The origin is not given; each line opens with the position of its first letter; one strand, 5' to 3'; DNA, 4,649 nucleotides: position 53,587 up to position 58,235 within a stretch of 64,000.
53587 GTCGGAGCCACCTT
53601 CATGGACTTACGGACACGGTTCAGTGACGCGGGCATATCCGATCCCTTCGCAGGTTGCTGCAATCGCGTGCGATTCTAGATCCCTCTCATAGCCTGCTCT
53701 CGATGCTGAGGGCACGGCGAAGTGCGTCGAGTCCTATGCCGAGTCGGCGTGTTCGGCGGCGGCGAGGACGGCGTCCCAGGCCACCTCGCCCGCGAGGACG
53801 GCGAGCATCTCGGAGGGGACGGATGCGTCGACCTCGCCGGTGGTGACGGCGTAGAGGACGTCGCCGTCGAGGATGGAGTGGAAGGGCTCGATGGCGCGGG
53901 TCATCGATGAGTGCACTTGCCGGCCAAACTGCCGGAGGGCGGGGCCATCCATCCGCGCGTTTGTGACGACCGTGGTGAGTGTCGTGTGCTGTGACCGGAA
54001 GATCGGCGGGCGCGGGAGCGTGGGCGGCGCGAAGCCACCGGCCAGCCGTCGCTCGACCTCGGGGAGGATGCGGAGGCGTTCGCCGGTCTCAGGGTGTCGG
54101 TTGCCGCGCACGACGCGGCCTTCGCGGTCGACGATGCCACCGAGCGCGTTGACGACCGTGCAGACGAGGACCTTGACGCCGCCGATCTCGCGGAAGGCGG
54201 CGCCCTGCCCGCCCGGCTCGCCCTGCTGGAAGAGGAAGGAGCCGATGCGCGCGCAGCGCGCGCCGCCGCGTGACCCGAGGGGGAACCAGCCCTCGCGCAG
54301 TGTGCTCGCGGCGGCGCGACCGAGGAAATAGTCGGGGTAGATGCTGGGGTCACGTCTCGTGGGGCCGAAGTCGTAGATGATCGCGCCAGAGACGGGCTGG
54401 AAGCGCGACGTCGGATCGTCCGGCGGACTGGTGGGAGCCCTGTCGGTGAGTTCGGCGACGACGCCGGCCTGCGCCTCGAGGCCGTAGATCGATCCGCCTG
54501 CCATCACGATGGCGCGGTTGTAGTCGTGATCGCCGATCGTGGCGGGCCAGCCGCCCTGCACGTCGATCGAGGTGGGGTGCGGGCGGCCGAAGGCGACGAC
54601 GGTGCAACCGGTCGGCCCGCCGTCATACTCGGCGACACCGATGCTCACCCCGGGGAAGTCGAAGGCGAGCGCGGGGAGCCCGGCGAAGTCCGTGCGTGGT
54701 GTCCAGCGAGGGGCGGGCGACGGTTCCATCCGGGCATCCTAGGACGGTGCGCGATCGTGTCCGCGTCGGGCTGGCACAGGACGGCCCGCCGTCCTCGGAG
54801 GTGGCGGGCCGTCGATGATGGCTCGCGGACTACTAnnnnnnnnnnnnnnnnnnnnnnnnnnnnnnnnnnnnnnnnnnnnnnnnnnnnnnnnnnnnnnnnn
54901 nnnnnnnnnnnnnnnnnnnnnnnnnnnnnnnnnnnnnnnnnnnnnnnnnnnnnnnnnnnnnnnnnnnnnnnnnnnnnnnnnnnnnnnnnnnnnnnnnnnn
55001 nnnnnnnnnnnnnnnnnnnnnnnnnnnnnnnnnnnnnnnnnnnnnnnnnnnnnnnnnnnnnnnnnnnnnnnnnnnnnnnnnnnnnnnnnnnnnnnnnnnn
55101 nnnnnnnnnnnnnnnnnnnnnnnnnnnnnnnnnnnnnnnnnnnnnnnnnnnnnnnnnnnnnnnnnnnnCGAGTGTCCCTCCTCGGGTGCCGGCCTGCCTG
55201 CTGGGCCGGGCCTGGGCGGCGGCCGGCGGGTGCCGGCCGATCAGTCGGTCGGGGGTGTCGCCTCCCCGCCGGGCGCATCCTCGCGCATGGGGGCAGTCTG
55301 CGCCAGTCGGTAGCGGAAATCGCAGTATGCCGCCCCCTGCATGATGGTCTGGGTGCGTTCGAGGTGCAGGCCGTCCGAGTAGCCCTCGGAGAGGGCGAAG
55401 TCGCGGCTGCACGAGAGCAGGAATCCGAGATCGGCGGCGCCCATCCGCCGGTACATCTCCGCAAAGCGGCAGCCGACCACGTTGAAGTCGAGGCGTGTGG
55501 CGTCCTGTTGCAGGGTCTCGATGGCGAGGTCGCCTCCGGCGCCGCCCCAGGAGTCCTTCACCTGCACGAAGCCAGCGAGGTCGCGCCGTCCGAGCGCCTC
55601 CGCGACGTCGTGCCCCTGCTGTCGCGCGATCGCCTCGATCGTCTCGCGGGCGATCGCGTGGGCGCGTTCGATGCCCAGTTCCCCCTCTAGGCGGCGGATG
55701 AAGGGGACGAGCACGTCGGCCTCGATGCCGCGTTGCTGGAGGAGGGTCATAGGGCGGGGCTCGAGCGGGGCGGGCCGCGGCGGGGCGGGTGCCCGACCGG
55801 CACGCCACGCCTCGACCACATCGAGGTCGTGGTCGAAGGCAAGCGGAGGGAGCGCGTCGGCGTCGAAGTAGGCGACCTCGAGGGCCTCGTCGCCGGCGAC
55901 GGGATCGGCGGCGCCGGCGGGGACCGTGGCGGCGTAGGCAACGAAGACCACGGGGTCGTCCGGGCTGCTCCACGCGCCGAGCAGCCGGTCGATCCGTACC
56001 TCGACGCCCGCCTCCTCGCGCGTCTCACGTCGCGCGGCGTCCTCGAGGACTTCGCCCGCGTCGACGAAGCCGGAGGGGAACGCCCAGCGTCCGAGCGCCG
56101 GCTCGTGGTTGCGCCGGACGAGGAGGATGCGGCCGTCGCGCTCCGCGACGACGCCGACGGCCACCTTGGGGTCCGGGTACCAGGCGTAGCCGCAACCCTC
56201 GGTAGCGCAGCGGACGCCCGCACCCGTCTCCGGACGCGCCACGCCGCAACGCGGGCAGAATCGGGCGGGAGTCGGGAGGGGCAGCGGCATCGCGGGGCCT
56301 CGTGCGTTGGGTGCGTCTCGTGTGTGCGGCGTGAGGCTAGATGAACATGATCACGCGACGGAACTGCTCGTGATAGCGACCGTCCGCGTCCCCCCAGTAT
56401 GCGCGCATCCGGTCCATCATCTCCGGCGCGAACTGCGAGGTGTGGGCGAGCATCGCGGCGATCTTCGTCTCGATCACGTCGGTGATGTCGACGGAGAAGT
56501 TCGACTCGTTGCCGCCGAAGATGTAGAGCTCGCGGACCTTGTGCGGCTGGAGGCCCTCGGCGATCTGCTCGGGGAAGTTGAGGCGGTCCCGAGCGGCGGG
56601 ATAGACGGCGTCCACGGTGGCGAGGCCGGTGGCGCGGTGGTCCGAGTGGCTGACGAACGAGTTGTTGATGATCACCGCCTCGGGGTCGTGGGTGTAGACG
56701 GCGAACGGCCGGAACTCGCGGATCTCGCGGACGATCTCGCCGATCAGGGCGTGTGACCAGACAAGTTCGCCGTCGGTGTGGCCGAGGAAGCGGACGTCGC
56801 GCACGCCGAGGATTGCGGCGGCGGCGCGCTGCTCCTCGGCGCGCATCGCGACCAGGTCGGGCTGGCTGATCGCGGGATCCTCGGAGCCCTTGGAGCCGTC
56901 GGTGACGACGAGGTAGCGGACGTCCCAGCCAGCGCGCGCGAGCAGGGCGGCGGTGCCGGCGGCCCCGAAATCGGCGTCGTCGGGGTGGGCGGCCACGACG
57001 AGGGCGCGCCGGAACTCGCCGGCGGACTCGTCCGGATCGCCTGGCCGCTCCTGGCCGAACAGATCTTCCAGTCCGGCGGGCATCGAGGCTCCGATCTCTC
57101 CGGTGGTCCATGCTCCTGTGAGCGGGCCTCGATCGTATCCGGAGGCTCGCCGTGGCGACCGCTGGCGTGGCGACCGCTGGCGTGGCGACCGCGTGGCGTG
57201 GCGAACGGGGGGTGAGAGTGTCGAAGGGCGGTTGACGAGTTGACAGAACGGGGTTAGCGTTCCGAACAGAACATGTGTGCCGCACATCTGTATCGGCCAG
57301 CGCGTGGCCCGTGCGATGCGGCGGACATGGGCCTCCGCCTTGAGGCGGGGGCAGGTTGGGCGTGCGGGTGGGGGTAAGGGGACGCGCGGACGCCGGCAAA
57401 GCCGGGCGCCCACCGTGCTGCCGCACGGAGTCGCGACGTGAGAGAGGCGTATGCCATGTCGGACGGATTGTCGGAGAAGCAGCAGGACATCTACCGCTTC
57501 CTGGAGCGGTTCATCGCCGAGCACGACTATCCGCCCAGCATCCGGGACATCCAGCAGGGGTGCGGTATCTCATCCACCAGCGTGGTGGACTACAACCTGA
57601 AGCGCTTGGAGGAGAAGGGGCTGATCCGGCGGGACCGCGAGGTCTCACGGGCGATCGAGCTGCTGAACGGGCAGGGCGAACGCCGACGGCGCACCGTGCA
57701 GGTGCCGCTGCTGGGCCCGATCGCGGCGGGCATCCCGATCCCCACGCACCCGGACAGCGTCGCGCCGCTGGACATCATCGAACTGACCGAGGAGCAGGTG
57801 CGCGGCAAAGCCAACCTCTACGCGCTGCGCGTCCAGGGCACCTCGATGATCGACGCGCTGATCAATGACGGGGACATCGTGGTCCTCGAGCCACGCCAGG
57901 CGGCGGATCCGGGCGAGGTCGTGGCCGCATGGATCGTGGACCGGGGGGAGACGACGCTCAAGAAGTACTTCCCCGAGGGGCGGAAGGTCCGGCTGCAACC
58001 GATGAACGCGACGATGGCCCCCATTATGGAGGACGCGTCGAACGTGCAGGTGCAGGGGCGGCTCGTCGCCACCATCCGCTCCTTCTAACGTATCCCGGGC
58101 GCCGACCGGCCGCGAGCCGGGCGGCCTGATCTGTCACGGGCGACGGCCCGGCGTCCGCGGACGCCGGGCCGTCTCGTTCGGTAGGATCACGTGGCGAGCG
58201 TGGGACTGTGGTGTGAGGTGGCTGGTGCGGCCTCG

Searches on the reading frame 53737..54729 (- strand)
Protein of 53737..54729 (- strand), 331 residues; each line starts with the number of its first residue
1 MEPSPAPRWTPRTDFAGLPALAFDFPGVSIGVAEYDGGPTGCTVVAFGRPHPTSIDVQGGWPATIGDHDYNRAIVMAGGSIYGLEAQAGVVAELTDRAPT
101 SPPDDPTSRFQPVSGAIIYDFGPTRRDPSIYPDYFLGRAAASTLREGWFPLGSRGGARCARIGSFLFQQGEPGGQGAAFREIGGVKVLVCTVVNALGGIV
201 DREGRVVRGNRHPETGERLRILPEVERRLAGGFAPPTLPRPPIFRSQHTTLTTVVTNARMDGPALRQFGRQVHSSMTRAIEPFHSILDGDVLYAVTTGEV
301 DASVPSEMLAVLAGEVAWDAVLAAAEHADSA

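Call 53: search_protein_families(library=pfam, max_evalue=0.001, proteins=[window:53737-54729:-])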
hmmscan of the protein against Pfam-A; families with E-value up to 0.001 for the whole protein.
window:53737-54729:- (331 aa): 1 family
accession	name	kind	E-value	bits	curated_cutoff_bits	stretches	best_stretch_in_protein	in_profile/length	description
PF03576.19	Peptidase_S58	-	1.3e-10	41.7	23.9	1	24-325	5-281/307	Peptidase family S58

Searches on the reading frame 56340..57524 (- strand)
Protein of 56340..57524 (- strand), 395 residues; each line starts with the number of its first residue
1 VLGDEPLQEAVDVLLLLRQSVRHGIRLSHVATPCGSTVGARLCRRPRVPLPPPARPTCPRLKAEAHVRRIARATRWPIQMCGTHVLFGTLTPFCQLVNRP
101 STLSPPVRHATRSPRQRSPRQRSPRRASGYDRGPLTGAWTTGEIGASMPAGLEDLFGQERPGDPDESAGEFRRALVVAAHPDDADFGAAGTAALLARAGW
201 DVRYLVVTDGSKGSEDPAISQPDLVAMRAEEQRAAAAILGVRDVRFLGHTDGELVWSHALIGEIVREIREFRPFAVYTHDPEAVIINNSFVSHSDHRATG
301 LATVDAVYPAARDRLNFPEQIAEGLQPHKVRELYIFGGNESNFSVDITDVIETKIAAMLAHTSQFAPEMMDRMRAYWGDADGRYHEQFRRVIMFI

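Call 53: search_protein_families(library=pfam, max_evalue=0.001, proteins=[window:56340-57524:-])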
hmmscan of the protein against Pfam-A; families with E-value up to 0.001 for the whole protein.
window:56340-57524:- (395 aa): 1 family
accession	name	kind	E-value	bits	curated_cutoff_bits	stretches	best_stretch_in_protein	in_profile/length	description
PF02585.22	PIG-L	-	9.5e-30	104.2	28.2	1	175-306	1-128/129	GlcNAc-PI de-N-acetylase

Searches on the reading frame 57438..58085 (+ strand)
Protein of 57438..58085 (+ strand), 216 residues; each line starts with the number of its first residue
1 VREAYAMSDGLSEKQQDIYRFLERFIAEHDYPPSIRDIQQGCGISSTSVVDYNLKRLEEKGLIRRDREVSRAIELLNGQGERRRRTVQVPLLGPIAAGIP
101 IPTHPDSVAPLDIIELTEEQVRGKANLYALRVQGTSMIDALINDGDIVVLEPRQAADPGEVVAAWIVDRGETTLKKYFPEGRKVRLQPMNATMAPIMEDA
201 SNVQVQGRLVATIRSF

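Call 53: search_protein_families(library=pfam, max_evalue=0.001, proteins=[window:57438-58085:+])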
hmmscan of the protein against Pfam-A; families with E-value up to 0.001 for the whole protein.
window:57438-58085:+ (216 aa): 4 families
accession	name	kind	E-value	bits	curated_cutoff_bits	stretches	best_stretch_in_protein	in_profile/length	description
PF00717.28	Peptidase_S24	-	4.2e-22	78.5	23.3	1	90-210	1-116/116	Peptidase S24-like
PF01726.22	LexA_DNA_bind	-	2.8e-18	65.9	23.7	1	9-72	2-65/65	LexA DNA binding domain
PF12802.13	MarR_2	-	0.00019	22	27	1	25-68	13-57/61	MarR family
PF13463.12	HTH_27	-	0.00026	21.6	22.2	1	30-67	16-52/68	Winged helix DNA-binding domain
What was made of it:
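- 57438..58088 (+): lexA. PF01726 plus PF00717 (call 53).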
